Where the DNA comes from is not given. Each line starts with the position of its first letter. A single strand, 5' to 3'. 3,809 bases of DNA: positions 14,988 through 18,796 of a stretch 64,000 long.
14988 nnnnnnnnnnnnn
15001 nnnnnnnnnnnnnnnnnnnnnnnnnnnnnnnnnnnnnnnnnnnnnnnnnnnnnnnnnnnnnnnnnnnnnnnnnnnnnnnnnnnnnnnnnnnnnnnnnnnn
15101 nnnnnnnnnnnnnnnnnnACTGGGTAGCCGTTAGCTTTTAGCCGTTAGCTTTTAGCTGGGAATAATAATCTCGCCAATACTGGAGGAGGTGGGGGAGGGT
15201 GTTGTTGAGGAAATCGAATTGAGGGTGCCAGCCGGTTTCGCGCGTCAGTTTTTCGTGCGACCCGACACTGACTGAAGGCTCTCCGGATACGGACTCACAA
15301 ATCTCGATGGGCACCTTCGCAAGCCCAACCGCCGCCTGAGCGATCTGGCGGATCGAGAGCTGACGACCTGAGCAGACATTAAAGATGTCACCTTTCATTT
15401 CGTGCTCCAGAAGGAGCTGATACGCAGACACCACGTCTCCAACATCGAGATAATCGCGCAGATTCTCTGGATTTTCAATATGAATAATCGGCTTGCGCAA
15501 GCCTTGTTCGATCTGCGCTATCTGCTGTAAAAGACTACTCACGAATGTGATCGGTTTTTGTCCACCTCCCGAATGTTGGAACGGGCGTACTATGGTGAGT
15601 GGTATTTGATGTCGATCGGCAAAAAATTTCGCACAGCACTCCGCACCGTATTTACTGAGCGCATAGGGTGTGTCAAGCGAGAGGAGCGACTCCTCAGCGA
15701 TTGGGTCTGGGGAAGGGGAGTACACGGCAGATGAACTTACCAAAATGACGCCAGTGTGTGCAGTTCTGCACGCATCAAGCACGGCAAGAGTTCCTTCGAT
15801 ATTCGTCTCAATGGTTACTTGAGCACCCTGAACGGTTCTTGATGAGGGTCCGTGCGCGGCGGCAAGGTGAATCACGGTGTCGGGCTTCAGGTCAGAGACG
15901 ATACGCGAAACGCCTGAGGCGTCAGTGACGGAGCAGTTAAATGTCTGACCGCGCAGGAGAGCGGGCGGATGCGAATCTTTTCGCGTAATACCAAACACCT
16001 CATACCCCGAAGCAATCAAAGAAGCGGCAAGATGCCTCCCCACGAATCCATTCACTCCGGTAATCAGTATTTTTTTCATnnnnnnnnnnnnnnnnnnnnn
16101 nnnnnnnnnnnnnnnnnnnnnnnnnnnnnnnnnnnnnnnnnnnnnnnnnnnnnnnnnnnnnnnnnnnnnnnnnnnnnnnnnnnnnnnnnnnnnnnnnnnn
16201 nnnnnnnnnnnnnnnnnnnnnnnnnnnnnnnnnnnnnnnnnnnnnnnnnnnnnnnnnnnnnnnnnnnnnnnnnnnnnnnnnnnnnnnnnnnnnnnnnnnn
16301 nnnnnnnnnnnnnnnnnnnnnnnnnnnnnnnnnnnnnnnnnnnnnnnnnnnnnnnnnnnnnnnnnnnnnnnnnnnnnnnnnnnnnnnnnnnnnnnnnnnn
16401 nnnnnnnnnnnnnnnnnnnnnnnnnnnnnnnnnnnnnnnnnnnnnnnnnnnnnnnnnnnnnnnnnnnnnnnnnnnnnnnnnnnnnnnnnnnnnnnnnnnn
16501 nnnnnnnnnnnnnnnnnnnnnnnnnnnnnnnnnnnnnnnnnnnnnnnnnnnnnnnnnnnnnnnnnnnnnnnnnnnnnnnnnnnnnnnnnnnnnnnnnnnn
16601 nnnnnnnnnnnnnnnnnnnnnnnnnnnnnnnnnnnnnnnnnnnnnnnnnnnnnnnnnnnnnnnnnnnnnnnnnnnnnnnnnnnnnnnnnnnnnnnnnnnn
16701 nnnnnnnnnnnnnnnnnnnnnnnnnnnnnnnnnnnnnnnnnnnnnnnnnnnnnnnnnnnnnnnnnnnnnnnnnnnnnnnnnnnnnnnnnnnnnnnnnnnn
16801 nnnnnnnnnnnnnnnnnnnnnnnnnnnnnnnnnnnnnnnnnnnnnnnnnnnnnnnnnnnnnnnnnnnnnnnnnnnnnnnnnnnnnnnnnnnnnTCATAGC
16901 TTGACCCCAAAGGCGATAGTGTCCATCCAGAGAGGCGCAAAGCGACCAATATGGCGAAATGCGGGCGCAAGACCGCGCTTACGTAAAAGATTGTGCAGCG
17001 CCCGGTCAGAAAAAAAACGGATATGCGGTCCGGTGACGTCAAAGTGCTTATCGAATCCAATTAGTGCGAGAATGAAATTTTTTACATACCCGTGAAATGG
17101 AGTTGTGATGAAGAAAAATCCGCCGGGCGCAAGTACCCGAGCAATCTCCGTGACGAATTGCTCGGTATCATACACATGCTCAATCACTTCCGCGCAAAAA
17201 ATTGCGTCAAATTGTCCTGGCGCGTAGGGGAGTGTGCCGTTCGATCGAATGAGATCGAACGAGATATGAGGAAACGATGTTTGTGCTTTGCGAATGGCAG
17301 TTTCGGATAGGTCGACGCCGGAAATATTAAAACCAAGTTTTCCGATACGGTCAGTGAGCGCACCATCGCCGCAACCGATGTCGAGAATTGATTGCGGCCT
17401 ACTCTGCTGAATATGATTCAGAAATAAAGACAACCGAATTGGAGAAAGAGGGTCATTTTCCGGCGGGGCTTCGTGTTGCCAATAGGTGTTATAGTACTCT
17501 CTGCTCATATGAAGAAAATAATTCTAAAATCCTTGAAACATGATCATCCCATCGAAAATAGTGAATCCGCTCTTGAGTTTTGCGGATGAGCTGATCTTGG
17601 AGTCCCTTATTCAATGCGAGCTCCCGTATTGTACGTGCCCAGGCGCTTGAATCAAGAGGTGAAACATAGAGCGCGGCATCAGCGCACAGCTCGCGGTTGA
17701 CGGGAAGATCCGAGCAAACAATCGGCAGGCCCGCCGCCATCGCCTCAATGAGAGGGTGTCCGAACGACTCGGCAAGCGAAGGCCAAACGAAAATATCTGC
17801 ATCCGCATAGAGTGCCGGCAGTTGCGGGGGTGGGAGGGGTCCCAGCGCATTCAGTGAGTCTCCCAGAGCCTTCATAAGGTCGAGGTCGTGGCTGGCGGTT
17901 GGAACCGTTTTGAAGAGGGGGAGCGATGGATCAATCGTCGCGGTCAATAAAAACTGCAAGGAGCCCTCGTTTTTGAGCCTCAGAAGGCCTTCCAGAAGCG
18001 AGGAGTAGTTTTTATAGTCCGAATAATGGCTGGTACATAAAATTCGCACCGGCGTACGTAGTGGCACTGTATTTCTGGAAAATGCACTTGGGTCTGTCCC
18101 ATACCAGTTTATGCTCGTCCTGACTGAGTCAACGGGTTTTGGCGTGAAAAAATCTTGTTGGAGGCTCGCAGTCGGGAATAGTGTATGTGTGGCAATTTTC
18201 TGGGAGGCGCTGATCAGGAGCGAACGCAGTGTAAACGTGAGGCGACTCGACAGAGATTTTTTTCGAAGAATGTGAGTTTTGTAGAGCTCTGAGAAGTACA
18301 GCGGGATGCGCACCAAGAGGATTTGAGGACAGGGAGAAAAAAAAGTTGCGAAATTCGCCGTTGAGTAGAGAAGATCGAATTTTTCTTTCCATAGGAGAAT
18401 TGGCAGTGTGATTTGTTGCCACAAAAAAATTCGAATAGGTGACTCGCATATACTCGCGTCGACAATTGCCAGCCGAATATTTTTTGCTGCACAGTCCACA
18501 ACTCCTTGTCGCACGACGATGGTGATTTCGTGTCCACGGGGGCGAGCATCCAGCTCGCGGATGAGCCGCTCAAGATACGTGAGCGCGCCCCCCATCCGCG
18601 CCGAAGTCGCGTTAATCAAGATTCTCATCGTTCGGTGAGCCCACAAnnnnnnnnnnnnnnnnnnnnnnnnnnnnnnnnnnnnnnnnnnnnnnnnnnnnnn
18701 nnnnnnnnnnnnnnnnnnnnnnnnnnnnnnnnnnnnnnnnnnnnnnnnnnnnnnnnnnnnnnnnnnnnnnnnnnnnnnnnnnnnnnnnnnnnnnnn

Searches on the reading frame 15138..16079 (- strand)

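Call 10: search_protein_families(library=pfam, proteins=[window:15138-16079:-], max_evalue=0.001)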
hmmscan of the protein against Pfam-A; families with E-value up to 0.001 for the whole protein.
window:15138-16079:- (313 aa): 7 families
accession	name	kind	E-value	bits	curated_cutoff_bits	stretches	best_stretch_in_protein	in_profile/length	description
PF01370.27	Epimerase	-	1.2e-47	162.8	20.9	1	4-236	1-240/240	NAD dependent epimerase/dehydratase family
PF16363.11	GDP_Man_Dehyd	-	6.5e-45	154.5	27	1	5-285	1-320/332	GDP-mannose 4,6 dehydratase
PF04321.23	RmlD_sub_bind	-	2.4e-13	50.2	27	1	3-147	2-133/287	RmlD substrate binding domain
PF07993.18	NAD_binding_4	-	1.5e-10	41.1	20.1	1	67-166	90-204/258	Male sterility protein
PF01073.25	3Beta_HSD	-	9.4e-09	35.1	22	1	5-128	1-130/280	3-beta hydroxysteroid dehydrogenase/isomerase family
PF13460.12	NAD_binding_10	-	2.2e-07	31.3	27.2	1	8-166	1-143/184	NAD(P)H-binding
PF02719.21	Polysacc_synt_2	-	2.6e-06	27.3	20.2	1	47-116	59-128/293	Polysaccharide biosynthesis protein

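Call 55: search_protein_families(library=ncbifam, proteins=[window:15138-16079:-], max_evalue=1e-10)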
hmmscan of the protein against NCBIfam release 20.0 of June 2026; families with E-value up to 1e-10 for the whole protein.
window:15138-16079:- (313 aa): 14 families
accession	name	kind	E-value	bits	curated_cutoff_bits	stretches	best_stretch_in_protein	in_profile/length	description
TIGR04180.1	EDH_00030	hypoth_equivalog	1.6e-31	109.5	475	1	4-288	1-296/297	NAD-dependent 4,6-dehydratase LegB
TIGR01179.1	galE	equivalog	8.6e-27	93.8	262.3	1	3-295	1-318/332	UDP-glucose 4-epimerase GalE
TIGR01181.1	dTDP_gluc_dehyt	equivalog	4.5e-25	88.4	365.1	1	3-302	1-311/321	dTDP-glucose 4,6-dehydratase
TIGR02197.1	heptose_epim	equivalog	8.9e-19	67.8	274.6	1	4-253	1-259/316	ADP-glyceromanno-heptose 6-epimerase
TIGR01472.1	gmd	equivalog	1e-15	57.8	415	0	50-260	62-274/342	GDP-mannose 4,6-dehydratase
TIGR02622.1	CDP_4_6_dhtase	equivalog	2.7e-14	53.1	278.45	1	2-230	5-247/352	CDP-glucose 4,6-dehydratase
TIGR03466.1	HpnA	hypoth_equivalog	5.6e-14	51.8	367.65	1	3-248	2-240/327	hopanoid-associated sugar epimerase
NF008872.0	PRK11908.1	equivalog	3.4e-13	49.4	294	1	1-266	1-283/349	bifunctional UDP-4-keto-pentose/UDP-xylose synthase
TIGR01746.1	Thioester-redct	subfamily_domain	8.4e-13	48.3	213.35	0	91-249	110-276/371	thioester reductase domain-containing protein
NF007582.0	PRK10217.1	equivalog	1.2e-11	44.3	698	0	1-235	1-251/355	dTDP-glucose 4,6-dehydratase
NF011728.1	PRK15181.1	equivalog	1.2e-11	44.2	760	0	67-243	92-271/348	Vi polysaccharide biosynthesis UDP-N-acetylglucosaminuronic acid C-4 epimerase TviC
NF058621.1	DiazavRedAvaA7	equivalog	2.8e-11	43.6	400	1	3-139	2-138/304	3-diazoavenalumate denitrifying reductase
NF041015.1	UDPsulfquin_syn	equivalog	4.3e-11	42.4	575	0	49-110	73-136/384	UDP-sulfoquinovose synthase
NF007956.0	PRK10675.1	subfamily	5.8e-11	42.1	394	0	3-250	2-276/338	UDP-glucose 4-epimerase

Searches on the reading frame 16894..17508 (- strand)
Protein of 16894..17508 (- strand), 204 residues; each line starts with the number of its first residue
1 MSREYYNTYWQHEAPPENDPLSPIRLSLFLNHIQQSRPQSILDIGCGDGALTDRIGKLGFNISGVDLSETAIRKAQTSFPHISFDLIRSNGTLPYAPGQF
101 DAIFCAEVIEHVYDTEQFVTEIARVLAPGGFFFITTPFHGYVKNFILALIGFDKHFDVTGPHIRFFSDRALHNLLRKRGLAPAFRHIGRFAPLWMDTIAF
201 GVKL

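Call 10: search_protein_families(library=pfam, proteins=[window:16894-17508:-], max_evalue=0.001)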
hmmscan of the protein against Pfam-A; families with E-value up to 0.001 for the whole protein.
window:16894-17508:- (204 aa): 14 families
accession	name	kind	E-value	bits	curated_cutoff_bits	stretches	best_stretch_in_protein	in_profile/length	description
PF08241.18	Methyltransf_11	-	1.3e-22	80.6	21.2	1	42-134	1-95/95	Methyltransferase domain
PF13489.12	Methyltransf_23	-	3.3e-22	79.4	27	1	35-181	20-160/164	Methyltransferase domain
PF13649.12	Methyltransf_25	-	2.9e-18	66.8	27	1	41-130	1-97/97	Methyltransferase domain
PF08242.18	Methyltransf_12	-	4.3e-17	63.1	30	1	42-132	1-98/98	Methyltransferase domain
PF13847.12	Methyltransf_31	-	1.9e-15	57.3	27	1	40-137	6-112/145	Methyltransferase domain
PF01209.24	Ubie_methyltran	-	2.4e-07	30.8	20.1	1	34-134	44-151/233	ubiE/COQ5 methyltransferase family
PF05401.17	NodS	-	2.7e-07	31.1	24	1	39-128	45-138/201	Nodulation protein S (NodS)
PF05175.20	MTS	-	2.8e-07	30.8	23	1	28-135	22-139/170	Methyltransferase small domain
PF02353.26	CMAS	-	4.7e-07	29.8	27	1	28-136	53-166/273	Mycolic acid cyclopropane synthetase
PF05219.18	DREV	-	1.2e-06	28.2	26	1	36-168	93-219/265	DREV methyltransferase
PF05148.21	Methyltransf_8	-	1.6e-05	25.3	27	1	20-135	56-157/219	Hypothetical methyltransferase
PF03141.22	Methyltransf_29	-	5.3e-05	22.4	23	1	34-137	114-220/506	Putative S-adenosyl-L-methionine-dependent methyltransferase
PF06325.19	PrmA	-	0.00016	21.7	22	1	34-132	158-256/296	Ribosomal protein L11 methyltransferase (PrmA)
PF03291.22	mRNA_G-N7_MeTrfase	-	0.00046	19.8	26.6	0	26-79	49-104/315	mRNA (guanine-N(7))-methyltransferase domain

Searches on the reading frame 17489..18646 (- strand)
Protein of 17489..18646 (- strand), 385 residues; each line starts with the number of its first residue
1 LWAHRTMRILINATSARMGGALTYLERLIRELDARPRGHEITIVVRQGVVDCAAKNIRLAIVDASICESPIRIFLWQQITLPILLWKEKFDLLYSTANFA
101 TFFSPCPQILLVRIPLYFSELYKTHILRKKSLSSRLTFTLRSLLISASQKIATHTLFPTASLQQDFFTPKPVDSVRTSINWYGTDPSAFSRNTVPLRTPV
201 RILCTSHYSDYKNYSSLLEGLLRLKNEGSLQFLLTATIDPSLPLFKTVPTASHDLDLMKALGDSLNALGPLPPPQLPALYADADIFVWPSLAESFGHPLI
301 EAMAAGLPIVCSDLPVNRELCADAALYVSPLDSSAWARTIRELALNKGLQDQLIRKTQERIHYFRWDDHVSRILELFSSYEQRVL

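Call 10: search_protein_families(library=pfam, proteins=[window:17489-18646:-], max_evalue=0.001)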
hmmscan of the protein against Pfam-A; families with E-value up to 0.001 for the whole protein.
window:17489-18646:- (385 aa): 5 families
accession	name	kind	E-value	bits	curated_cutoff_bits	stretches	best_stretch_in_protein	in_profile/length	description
PF00534.26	Glycos_transf_1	-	1.3e-19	70.8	26.4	1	259-359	69-171/172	Glycosyl transferases group 1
PF13692.12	Glyco_trans_1_4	-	2.4e-17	63.9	27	1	201-344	3-140/142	Glycosyl transferases group 1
PF13524.12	Glyco_trans_1_2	-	0.00012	22.5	25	1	267-368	31-137/144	Glycosyl transferase-like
PF13439.12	Glyco_transf_4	-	0.00024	21.6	28.5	1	18-119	1-102/170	Glycosyltransferase Family 4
PF20706.3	GT4-conflict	-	0.00027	20.5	26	1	277-313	276-312/385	Family 4 Glycosyltransferase in conflict systems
